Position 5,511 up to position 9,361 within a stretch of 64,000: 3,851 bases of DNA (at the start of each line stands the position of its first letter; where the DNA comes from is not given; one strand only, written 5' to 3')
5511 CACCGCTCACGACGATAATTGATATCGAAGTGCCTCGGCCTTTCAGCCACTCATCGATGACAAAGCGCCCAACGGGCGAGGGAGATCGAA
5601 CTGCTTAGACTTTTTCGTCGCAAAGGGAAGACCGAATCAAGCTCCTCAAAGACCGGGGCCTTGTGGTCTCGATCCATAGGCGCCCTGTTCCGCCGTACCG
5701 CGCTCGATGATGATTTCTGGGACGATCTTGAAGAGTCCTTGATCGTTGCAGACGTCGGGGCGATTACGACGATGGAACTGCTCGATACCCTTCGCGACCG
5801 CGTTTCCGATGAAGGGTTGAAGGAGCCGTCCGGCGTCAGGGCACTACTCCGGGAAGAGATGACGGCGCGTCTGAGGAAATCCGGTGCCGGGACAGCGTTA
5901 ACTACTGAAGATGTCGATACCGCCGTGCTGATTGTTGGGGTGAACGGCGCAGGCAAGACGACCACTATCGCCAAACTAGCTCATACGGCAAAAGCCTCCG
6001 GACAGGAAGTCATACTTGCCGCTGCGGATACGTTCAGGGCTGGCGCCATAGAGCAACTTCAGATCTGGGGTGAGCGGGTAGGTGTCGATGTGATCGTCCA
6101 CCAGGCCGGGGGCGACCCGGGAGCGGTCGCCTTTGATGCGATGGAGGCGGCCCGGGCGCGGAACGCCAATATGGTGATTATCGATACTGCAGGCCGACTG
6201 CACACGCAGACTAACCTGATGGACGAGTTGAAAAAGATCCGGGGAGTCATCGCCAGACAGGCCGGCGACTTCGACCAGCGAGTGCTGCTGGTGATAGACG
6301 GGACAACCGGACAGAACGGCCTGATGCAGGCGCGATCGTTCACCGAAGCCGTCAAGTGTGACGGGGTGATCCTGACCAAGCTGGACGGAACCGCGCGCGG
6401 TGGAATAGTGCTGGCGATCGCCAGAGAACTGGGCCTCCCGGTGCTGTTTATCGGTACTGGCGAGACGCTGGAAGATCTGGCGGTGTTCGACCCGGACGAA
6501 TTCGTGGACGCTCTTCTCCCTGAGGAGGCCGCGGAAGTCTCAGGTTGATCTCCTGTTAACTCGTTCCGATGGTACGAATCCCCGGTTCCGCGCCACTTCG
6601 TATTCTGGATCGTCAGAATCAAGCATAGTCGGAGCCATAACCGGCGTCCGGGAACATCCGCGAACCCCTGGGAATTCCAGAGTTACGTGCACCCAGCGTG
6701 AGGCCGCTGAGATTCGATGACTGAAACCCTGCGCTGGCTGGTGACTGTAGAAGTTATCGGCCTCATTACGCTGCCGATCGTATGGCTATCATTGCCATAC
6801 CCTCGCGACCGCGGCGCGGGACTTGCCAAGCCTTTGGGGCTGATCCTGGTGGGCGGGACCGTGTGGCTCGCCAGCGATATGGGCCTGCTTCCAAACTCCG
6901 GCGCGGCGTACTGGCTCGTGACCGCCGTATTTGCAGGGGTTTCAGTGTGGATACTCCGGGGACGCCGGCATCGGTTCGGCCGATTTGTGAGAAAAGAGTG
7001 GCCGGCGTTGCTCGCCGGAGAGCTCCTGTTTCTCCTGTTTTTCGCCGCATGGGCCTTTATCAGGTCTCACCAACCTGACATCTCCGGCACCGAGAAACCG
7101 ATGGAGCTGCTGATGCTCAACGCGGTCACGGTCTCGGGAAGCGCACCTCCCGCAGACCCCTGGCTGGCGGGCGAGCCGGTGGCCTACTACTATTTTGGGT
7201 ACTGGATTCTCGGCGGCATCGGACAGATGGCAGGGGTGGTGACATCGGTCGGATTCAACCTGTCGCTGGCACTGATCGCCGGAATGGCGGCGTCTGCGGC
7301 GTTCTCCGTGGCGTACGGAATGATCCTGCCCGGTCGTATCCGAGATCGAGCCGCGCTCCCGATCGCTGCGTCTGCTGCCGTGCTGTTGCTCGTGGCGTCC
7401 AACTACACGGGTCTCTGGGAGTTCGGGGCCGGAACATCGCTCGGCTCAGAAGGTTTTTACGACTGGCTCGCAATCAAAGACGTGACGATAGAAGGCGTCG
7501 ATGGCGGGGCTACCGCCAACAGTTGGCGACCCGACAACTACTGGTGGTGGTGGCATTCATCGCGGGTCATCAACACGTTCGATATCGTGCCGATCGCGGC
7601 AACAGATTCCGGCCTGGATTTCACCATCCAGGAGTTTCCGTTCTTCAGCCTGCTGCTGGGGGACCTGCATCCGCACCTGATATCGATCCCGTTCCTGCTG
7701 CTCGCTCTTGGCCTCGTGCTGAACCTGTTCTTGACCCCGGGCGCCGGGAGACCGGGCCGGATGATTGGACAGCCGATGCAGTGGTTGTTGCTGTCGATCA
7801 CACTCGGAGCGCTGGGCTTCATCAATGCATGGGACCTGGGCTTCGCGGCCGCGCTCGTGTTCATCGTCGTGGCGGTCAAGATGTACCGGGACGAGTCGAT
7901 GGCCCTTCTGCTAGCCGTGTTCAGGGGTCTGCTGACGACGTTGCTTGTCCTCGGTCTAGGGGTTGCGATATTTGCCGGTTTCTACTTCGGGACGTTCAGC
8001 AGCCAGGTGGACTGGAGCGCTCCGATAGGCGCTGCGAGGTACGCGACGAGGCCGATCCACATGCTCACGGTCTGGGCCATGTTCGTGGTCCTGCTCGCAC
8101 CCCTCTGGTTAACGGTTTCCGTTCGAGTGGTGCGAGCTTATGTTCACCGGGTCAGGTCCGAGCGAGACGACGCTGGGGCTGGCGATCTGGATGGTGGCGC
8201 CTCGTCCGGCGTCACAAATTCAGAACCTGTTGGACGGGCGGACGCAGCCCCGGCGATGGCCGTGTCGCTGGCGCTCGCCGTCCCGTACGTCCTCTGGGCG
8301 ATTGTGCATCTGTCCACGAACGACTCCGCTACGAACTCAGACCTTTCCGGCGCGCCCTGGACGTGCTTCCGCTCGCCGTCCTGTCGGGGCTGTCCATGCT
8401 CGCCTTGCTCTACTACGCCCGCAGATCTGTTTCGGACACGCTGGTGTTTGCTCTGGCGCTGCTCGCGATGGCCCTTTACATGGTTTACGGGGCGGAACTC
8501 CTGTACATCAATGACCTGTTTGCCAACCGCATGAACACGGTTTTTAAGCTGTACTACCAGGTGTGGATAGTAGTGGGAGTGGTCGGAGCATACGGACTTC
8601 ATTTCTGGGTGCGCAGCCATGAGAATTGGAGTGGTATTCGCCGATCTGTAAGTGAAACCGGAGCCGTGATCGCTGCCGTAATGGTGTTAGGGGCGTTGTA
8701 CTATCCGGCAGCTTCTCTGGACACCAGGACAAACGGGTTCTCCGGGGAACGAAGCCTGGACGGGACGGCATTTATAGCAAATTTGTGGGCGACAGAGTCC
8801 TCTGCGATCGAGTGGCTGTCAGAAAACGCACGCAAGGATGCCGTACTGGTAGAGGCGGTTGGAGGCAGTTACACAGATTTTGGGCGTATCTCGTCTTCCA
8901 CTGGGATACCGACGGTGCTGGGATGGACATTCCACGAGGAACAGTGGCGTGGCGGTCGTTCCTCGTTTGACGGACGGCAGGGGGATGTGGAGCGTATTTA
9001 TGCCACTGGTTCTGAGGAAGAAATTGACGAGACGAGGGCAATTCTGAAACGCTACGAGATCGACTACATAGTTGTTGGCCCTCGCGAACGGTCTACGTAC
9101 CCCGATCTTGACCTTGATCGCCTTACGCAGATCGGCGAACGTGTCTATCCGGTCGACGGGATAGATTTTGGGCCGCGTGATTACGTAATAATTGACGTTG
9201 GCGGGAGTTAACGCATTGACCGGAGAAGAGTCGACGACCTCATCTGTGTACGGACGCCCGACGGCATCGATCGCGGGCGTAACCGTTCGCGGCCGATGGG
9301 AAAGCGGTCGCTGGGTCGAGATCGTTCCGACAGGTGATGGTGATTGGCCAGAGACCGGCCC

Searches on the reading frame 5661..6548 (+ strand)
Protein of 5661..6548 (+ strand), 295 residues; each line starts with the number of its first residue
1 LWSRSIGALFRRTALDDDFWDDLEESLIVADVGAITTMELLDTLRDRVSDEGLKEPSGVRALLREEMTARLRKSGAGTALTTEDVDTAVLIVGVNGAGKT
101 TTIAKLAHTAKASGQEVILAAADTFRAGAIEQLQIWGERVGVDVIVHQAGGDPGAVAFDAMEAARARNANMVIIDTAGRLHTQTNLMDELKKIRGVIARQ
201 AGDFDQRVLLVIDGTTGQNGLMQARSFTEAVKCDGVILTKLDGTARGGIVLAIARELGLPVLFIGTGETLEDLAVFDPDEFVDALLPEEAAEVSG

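Call 11: search_protein_families(library=pfam, proteins=[window:5661-6548:+], max_evalue=0.00001)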
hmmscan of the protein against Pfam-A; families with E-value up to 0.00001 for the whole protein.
window:5661-6548:+ (295 aa): 4 families
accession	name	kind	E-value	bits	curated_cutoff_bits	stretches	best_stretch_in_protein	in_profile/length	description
PF00448.28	SRP54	-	2.2e-75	253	22.7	1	88-286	3-195/196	SRP54-type protein, GTPase domain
PF02881.24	SRP54_N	-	1.9e-13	50.9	22.4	1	4-67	3-75/75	SRP54-type protein, helical bundle domain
PF13604.12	AAA_30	-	2.7e-07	31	27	1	83-187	15-109/191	AAA domain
PF13191.12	AAA_16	-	4.2e-06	27.8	32.6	1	87-215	25-141/167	AAA ATPase domain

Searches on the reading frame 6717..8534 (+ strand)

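Call 11: search_protein_families(library=pfam, proteins=[window:6717-8534:+], max_evalue=0.00001)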
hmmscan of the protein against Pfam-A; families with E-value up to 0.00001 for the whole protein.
window:6717-8534:+ (605 aa): 1 family
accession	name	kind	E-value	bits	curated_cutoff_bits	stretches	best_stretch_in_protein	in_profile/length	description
PF10060.15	DUF2298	-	9.6e-83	279.2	27.8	1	45-503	2-390/488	Uncharacterized membrane protein (DUF2298)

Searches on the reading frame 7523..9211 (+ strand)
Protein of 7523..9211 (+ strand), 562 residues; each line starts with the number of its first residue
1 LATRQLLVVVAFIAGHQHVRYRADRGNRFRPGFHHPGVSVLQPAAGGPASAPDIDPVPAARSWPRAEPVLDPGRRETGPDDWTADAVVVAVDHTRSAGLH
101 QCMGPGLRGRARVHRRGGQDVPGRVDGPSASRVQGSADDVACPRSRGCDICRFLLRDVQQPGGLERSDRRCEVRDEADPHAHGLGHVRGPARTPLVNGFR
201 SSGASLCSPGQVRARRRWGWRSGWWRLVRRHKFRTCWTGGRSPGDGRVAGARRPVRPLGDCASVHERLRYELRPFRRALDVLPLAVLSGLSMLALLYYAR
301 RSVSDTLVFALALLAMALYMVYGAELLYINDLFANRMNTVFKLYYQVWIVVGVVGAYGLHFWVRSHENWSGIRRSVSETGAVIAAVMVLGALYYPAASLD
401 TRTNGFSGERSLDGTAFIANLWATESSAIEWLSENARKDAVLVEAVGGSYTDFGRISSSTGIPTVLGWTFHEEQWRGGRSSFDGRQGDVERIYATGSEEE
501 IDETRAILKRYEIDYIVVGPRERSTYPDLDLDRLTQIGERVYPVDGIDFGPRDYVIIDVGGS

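Call 80: search_protein_families(library=pfam, proteins=[window:7523-9211:+], max_evalue=0.001)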
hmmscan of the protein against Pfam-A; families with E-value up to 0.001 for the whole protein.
window:7523-9211:+ (562 aa): 1 family
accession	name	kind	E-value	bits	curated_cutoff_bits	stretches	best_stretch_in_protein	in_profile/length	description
PF10060.15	DUF2298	-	6.1e-12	45.7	27.8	1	284-349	421-486/488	Uncharacterized membrane protein (DUF2298)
